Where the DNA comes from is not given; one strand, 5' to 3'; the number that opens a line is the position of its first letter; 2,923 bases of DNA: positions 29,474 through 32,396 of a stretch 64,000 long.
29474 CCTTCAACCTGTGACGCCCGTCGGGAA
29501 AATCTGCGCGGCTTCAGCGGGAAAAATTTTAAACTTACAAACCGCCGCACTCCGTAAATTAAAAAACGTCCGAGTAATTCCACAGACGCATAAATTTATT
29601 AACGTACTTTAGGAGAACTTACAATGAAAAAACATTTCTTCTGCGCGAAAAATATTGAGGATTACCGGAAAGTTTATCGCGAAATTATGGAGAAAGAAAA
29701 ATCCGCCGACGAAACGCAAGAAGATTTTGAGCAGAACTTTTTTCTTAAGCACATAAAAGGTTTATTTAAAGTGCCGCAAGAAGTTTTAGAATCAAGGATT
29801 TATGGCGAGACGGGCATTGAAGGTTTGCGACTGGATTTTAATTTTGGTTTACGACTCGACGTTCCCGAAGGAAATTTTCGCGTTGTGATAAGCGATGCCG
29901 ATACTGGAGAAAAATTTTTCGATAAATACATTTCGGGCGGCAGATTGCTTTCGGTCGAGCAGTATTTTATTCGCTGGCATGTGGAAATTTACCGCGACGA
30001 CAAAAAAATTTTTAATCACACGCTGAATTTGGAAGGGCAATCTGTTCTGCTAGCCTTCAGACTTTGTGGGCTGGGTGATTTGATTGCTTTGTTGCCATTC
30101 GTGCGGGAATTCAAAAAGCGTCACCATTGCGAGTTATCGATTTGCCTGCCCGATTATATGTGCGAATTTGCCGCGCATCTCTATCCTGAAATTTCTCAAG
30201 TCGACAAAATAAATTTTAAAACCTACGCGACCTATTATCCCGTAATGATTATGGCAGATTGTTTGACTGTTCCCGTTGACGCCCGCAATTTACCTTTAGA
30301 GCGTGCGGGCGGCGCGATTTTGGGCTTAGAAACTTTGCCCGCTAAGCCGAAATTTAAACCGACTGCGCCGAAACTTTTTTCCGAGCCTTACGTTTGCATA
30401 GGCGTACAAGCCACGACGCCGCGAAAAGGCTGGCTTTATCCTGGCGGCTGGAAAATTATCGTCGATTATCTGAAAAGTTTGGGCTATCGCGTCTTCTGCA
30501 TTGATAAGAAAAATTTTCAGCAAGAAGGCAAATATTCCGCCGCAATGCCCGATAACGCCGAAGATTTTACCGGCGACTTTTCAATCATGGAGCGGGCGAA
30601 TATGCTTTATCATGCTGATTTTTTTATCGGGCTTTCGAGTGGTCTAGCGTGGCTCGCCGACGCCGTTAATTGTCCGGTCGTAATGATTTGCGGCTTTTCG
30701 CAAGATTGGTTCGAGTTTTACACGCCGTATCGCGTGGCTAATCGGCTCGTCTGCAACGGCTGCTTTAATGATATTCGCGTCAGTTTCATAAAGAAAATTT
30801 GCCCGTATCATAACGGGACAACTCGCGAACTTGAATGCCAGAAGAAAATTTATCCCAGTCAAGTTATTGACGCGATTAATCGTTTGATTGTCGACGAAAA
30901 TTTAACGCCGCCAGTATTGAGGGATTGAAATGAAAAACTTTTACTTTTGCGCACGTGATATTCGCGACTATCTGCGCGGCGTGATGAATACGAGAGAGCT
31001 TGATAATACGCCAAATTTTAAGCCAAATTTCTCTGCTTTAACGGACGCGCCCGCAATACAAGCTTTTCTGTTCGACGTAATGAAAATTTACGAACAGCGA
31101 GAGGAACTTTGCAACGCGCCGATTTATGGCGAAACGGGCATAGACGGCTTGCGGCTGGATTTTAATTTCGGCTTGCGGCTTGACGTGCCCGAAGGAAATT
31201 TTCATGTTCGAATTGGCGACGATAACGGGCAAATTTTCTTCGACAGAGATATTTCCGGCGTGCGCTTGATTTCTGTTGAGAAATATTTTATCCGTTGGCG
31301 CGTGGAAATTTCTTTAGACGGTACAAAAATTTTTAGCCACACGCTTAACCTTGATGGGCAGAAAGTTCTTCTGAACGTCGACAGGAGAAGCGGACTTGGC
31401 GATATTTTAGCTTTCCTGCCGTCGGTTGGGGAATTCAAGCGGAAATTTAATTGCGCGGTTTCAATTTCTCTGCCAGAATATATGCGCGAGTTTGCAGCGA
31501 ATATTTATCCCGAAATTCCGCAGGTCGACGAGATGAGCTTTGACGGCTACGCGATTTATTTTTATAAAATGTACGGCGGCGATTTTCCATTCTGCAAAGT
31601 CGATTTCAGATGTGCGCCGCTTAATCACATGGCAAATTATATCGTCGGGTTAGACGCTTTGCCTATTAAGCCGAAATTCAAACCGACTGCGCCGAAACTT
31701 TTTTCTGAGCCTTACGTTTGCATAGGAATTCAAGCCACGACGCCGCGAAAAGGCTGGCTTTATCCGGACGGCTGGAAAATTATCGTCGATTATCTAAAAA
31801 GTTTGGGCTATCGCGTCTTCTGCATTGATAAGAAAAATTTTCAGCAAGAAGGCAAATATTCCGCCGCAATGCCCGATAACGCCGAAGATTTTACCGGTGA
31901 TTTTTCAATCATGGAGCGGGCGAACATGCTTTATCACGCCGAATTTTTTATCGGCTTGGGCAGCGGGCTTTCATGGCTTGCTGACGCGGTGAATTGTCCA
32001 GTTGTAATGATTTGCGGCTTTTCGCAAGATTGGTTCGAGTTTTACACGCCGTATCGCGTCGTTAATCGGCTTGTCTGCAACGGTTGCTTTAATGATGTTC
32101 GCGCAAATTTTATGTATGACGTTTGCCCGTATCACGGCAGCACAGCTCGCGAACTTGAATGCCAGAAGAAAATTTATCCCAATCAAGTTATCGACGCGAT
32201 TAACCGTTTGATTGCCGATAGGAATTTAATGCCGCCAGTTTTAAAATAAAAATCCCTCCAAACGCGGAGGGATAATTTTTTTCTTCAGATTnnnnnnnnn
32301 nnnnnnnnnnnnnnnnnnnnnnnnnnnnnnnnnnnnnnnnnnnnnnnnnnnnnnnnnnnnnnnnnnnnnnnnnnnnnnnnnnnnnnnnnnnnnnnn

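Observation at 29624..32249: Tandem TibC/Aah-like protein O-heptosyltransferase (BAHT) paralogues with no autotransporter next to them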

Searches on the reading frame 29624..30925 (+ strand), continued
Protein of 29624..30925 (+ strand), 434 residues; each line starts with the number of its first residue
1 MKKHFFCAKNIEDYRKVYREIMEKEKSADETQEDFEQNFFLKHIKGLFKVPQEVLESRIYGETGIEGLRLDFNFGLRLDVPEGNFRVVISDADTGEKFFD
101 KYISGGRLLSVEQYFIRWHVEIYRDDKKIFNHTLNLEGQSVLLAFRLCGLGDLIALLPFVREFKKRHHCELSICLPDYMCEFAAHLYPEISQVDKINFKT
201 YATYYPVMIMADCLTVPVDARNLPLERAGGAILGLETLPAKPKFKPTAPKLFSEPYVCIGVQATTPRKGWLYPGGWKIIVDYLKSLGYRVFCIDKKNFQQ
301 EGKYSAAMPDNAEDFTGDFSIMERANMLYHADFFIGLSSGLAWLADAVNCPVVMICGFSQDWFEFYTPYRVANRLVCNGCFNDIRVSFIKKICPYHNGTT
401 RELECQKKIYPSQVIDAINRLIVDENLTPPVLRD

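Call 76: search_protein_families(library=pfam, proteins=[P0135, P0137, P0138, P0143], max_evalue=0.1)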
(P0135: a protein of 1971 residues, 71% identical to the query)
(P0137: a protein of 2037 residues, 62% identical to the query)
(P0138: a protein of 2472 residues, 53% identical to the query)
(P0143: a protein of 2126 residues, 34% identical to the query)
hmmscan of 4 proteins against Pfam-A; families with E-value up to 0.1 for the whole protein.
P0135 (1971 aa): 3 families
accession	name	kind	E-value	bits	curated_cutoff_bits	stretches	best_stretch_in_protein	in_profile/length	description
PF00353.25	HemolysinCabind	-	9.3e-09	35.5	23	2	1858-1884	4-30/36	RTX calcium-binding nonapeptide repeat (4 copies)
PF07883.17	Cupin_2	-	0.031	14.4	27.2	0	1260-1283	27-50/70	Cupin domain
PF18666.6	CBM64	-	0.06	13.9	25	0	753-776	34-57/74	Carbohydrate-binding module 64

P0137 (2037 aa): 1 family
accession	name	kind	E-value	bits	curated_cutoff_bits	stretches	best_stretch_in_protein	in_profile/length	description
PF00353.25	HemolysinCabind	-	6.9e-06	26.4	23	2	1912-1940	2-30/36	RTX calcium-binding nonapeptide repeat (4 copies)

P0138 (2472 aa): 3 families
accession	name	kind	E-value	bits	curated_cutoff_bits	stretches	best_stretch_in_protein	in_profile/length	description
PF04379.20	DUF525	-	0.004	17.8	27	0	599-646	35-82/87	ApaG domain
PF00353.25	HemolysinCabind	-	0.0083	16.5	23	0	1980-2006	8-35/36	RTX calcium-binding nonapeptide repeat (4 copies)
PF03829.18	PTSIIA_gutA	-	0.011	16.1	25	0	813-836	46-69/113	PTS system glucitol/sorbitol-specific IIA component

P0143 (2126 aa): 1 family
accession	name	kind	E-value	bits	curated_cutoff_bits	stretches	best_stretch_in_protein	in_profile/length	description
PF05354.17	Phage_attach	-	0.045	14.8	26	0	337-390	38-85/99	Phage Head-Tail Attachment protein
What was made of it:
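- RTX repeats score above cutoff (call 76).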

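Call 80: search_protein_families(library=pfam, proteins=[L052:11167-13944:+, L037:3825-8582:+, L045:2039-8041:-, L029:5322-9845:+, L041:11338-14238:+, L060:3743-6445:+], max_evalue=0.001)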
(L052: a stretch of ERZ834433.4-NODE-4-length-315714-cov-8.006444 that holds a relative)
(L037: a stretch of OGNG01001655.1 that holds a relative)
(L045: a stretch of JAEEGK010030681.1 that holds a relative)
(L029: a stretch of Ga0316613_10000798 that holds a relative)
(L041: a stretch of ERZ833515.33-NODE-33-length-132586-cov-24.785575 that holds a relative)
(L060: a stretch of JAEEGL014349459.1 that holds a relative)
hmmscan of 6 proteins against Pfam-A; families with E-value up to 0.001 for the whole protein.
L052:11167-13944:+ (926 aa): 2 families
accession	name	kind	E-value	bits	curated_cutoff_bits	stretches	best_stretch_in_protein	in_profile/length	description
PF03797.25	Autotransporter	-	1.5e-30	107.2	26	1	674-905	2-254/255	Autotransporter beta-domain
PF03212.20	Pertactin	-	8.3e-08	32.6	22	1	501-624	4-119/121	Pertactin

L037:3825-8582:+ (1586 aa): 1 family
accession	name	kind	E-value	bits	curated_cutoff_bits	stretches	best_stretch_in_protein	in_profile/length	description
PF03797.25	Autotransporter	-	2.9e-33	116.1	26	1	1334-1565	9-254/255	Autotransporter beta-domain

L045:2039-8041:- (2001 aa): 1 family
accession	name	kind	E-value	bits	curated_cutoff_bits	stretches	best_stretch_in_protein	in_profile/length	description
PF16168.11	AIDA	-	2.7e-09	37.4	27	2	729-779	13-63/63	Adhesin of bacterial autotransporter system, probable stalk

L029:5322-9845:+ (1508 aa): 2 families
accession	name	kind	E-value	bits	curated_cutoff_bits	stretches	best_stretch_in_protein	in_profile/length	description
PF16168.11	AIDA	-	1.1e-32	112.4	27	6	881-932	12-63/63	Adhesin of bacterial autotransporter system, probable stalk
PF03212.20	Pertactin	-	1.5e-07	31.8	22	1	1077-1183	1-111/121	Pertactin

L041:11338-14238:+ (967 aa): 1 family
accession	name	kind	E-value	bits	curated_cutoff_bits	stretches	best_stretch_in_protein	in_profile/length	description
PF03797.25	Autotransporter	-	2.6e-31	109.8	26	1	715-946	1-254/255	Autotransporter beta-domain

L060:3743-6445:+ (901 aa): 3 families
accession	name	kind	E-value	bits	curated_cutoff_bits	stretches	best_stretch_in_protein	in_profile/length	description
PF03797.25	Autotransporter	-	3.9e-14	53.5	26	1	639-871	2-245/255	Autotransporter beta-domain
PF16168.11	AIDA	-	3.5e-08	33.8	27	1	104-157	10-63/63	Adhesin of bacterial autotransporter system, probable stalk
PF03212.20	Pertactin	-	0.00018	21.9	22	1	482-585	22-119/121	Pertactin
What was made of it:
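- On Classical autotransporter (applied to the ORF 61753 giant): Neighbours of distant BAHTs do have these domains (call 80).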

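Call 96: predict_structure(alignment_id=A1)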
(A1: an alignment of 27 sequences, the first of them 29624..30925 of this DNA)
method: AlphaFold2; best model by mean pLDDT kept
length: 434 residues; sequences in the alignment: 27
mean_pLDDT: 85.2   pTM: 0.85
mean pLDDT of the five models: 85.2, 84.1, 83.7, 82.4, 78.4
residues with pLDDT >= 90: 217; 70-90: 161; 50-70: 46; < 50: 10
segments of 3 or more residues with pLDDT < 50: 375-379
pLDDT, mean of each block of 10 residues (from residue 1): 85 77 83 88 81 84 91 92 95 93 93 91 95 96 86 88 93 94 93 87 80 61 75 85 92 94 78 90 98 93 86 94 96 91 93 75 73 55 53 64 61 95 96 87
secondary structure, 60 per line:
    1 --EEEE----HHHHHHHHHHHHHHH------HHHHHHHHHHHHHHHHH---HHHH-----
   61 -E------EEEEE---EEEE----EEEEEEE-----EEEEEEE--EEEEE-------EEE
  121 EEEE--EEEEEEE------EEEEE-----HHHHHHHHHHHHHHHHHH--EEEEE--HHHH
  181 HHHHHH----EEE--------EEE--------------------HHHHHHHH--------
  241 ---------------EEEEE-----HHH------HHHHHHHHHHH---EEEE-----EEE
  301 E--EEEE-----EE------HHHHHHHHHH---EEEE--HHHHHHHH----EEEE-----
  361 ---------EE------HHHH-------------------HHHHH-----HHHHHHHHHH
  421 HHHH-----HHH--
elements in order: E3-6 H11-25 H32-48 H52-55 E69-73 E77-80 E85-91 E97-103 E106-110 E118-124 E127-133 E140-144 H150-167 E170-174 H177-186 E191-193 E202-204 H225-232 E256-260 H275-285 E289-292 E298-301 E304-307 H321-330 E334-337 H340-347 E352-355 H378-381 H401-405 H411-424
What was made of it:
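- On BAHT (TibC/Aah; NCBIfam TIGR04414): The BAHT1 model shows beta strands across residues 69-133 (call 96).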

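Call 98: fold_search(model_id=the predicted structure, library=pdb)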
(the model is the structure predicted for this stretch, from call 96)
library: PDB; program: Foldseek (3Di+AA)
matches with E <= 10: 1335; with E <= 0.001: 33
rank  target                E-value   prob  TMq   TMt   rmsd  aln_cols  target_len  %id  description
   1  4rap_D                1.0e-35  1.00  0.79  0.89   2.6       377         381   37  Crystal structure of bacterial iron-containing dodecameric glycosyltransferase TibC from enterotoxigenic E.coli H10407 (released 2014-10-29)
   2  4rap_H                2.0e-35  1.00  0.79  0.88   2.6       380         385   37  Crystal structure of bacterial iron-containing dodecameric glycosyltransferase TibC from enterotoxigenic E.coli H10407 (released 2014-10-29)
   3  4rap_G                4.8e-35  1.00  0.79  0.87   2.8       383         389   37  Crystal structure of bacterial iron-containing dodecameric glycosyltransferase TibC from enterotoxigenic E.coli H10407 (released 2014-10-29)
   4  4rap_A                7.9e-35  1.00  0.78  0.88   2.5       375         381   37  Crystal structure of bacterial iron-containing dodecameric glycosyltransferase TibC from enterotoxigenic E.coli H10407 (released 2014-10-29)
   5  4rap_J                7.9e-35  1.00  0.79  0.89   2.6       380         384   37  Crystal structure of bacterial iron-containing dodecameric glycosyltransferase TibC from enterotoxigenic E.coli H10407 (released 2014-10-29)
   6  4rap_C                8.4e-35  1.00  0.78  0.86   2.8       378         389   37  Crystal structure of bacterial iron-containing dodecameric glycosyltransferase TibC from enterotoxigenic E.coli H10407 (released 2014-10-29)
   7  4rap_B                8.9e-35  1.00  0.79  0.88   2.6       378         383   37  Crystal structure of bacterial iron-containing dodecameric glycosyltransferase TibC from enterotoxigenic E.coli H10407 (released 2014-10-29)
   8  4rb4_C                1.5e-34  1.00  0.79  0.87   2.6       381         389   37  Crystal structure of dodecameric iron-containing heptosyltransferase TibC in complex with ADP-D-beta-D-heptose at 3.9  (released 2014-11-05)
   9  4rb4_A                1.9e-34  1.00  0.78  0.89   2.5       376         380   37  Crystal structure of dodecameric iron-containing heptosyltransferase TibC in complex with ADP-D-beta-D-heptose at 3.9  (released 2014-11-05)
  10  4rb4_E                2.6e-34  1.00  0.79  0.87   2.6       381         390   37  Crystal structure of dodecameric iron-containing heptosyltransferase TibC in complex with ADP-D-beta-D-heptose at 3.9  (released 2014-11-05)
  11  4rb4_D                4.3e-34  1.00  0.78  0.88   2.5       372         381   38  Crystal structure of dodecameric iron-containing heptosyltransferase TibC in complex with ADP-D-beta-D-heptose at 3.9  (released 2014-11-05)
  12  4rap_E                6.1e-34  1.00  0.79  0.87   3.4       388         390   36  Crystal structure of bacterial iron-containing dodecameric glycosyltransferase TibC from enterotoxigenic E.coli H10407 (released 2014-10-29)
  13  4rb4_B                9.1e-34  1.00  0.78  0.88   2.6       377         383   37  Crystal structure of dodecameric iron-containing heptosyltransferase TibC in complex with ADP-D-beta-D-heptose at 3.9  (released 2014-11-05)
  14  4rb4_K                9.6e-34  1.00  0.78  0.87   2.6       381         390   37  Crystal structure of dodecameric iron-containing heptosyltransferase TibC in complex with ADP-D-beta-D-heptose at 3.9  (released 2014-11-05)
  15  4rb4_G                9.6e-34  1.00  0.79  0.88   3.2       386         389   36  Crystal structure of dodecameric iron-containing heptosyltransferase TibC in complex with ADP-D-beta-D-heptose at 3.9  (released 2014-11-05)
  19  4rap_F                4.3e-32  1.00  0.77  0.87   3.1       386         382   36  Crystal structure of bacterial iron-containing dodecameric glycosyltransferase TibC from enterotoxigenic E.coli H10407 (released 2014-10-29)
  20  4rap_L                3.5e-30  1.00  0.72  0.83   3.0       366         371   36  Crystal structure of bacterial iron-containing dodecameric glycosyltransferase TibC from enterotoxigenic E.coli H10407 (released 2014-10-29)
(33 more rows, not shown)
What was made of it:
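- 29624..30928 (+): BAHT1, a protein O-heptosyltransferase of the TibC/Aah family (434 aa). AF2 model pLDDT 85, superposing on TibC 4rap at TM 0.89 and rmsd 2.6 A (calls 96, 98).
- On BAHT (TibC/Aah; NCBIfam TIGR04414): The next-best fold class, LPS GT9 enzymes, reaches TM 0.4-0.6 (calls 96, 98).
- TM to TibC is 0.89, against about 0.5 to WaaC/WaaF (call 98).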

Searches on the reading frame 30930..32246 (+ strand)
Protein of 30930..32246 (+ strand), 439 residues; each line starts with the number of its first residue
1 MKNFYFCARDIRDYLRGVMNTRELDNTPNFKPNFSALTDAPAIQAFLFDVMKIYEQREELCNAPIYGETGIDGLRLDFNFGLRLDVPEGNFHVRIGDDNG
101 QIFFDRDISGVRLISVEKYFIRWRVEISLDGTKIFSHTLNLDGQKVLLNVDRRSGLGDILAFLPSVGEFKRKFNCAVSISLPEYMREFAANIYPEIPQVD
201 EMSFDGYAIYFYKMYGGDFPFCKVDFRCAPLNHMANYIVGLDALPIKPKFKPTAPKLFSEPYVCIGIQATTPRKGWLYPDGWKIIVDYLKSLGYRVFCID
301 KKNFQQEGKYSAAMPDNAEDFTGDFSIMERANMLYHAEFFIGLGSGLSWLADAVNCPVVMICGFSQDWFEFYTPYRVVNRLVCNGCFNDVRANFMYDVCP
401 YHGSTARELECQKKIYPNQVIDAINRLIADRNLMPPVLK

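Call 3: search_protein_families(library=ncbifam, proteins=[window:30930-32246:+], max_evalue=1)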
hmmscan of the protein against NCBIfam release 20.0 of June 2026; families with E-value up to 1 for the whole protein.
window:30930-32246:+ (439 aa): 7 families
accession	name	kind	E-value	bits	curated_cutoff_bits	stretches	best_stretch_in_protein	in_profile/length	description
TIGR04414.1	hepto_Aah_TibC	equivalog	4.1e-101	338.6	200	1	67-427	5-374/374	autotransporter strand-loop-strand O-heptosyltransferase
NF007742.0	PRK10422.1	equivalog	4.1e-05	22.5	467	1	260-379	183-303/352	lipopolysaccharide core heptosyltransferase RfaQ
TIGR02201.1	heptsyl_trn_III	equivalog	0.00061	18.9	170.2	1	260-390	181-312/344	putative lipopolysaccharide heptosyltransferase III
TIGR02193.1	heptsyl_trn_I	equivalog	0.012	14.8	185.3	1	260-368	180-287/320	lipopolysaccharide heptosyltransferase I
TIGR04372.1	glycosyl_04372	domain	0.05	13.1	45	1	335-361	84-110/207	TIGR04372 family glycosyltransferase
TIGR02195.1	heptsyl_trn_II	equivalog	0.073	12.2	134.6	1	317-428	237-338/339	lipopolysaccharide heptosyltransferase II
NF008204.0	PRK10964.1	equivalog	0.12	11.5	437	1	259-363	177-280/322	lipopolysaccharide heptosyltransferase RfaC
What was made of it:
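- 30930..32249 (+): BAHT2, the paralogous O-heptosyltransferase (439 aa). It starts 1 nt after the BAHT1 stop codon. TIGR04414 at 339 bits (call 3).
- On LPS core heptosyltransferases (WaaC/WaaF/WaaQ): 11.5-22.5 bits against cutoffs of 134.6-467 (call 3).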

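Call 4: search_protein_families(library=pfam, proteins=[window:30930-32246:+], max_evalue=1)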
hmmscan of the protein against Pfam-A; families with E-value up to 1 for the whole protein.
window:30930-32246:+ (439 aa): 3 families
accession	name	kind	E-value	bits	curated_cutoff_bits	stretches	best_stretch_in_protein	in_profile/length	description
PF21129.3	TibC_1st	-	1.2e-12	48.1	27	1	72-127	3-59/63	Glycosyltransferase TibC, N-terminal domain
PF01075.23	Glyco_transf_9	-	2.8e-06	27.3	22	1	255-366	98-213/247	Glycosyltransferase family 9 (heptosyltransferase)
PF19615.4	DUF6120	-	0.2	12.2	27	0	158-188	4-34/92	Family of unknown function (DUF6120)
